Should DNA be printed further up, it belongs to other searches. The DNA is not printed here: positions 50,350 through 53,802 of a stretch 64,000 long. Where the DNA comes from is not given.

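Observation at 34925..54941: Three same-orientation copies of the tRNA-Leu(GAG) 3' region: relic att sites of stacked islands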

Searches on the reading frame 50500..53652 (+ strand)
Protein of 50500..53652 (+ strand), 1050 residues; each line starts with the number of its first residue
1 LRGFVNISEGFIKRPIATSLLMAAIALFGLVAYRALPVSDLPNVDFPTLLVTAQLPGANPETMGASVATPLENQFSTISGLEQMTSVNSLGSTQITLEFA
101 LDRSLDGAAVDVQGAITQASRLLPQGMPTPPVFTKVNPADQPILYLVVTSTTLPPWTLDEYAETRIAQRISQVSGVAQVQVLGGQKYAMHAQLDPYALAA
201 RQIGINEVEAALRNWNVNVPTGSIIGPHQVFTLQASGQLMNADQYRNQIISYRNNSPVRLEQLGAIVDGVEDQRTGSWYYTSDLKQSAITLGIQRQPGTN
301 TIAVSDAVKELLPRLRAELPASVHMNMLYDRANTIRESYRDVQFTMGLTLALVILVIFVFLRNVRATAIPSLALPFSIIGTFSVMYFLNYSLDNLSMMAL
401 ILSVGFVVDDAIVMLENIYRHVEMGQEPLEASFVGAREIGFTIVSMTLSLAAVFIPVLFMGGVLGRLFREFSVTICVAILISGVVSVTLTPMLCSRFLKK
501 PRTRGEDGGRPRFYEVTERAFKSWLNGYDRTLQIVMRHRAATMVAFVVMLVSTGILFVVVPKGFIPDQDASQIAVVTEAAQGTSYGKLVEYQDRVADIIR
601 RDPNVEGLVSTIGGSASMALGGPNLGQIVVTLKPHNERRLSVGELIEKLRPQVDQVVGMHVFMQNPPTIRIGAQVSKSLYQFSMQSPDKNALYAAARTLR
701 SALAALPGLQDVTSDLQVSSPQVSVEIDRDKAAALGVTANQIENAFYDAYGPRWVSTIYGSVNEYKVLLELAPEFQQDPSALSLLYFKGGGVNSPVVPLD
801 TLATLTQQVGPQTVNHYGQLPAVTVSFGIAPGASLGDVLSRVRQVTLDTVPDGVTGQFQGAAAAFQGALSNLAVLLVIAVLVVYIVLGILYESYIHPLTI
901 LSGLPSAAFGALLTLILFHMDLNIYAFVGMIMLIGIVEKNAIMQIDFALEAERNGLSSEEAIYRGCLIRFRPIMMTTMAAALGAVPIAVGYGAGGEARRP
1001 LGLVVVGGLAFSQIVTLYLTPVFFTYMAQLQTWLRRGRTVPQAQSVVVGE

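Call 11: search_protein_families(library=pfam, proteins=[window:50500-53652:+], max_evalue=0.01)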
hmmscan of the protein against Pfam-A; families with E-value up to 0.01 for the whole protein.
window:50500-53652:+ (1050 aa): 3 families
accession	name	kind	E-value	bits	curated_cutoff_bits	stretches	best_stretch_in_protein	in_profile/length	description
PF00873.25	ACR_tran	-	1.2e-301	1003.6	28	1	8-1026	2-1019/1021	AcrB/AcrD/AcrF family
PF03176.21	MMPL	-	4.4e-07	29.6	20.5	1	337-497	140-305/333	MMPL family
PF02355.23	SecD_SecF_C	-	1.3e-05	25.2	20.5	1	345-487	34-175/189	Protein export membrane protein SecD/SecF, C-terminal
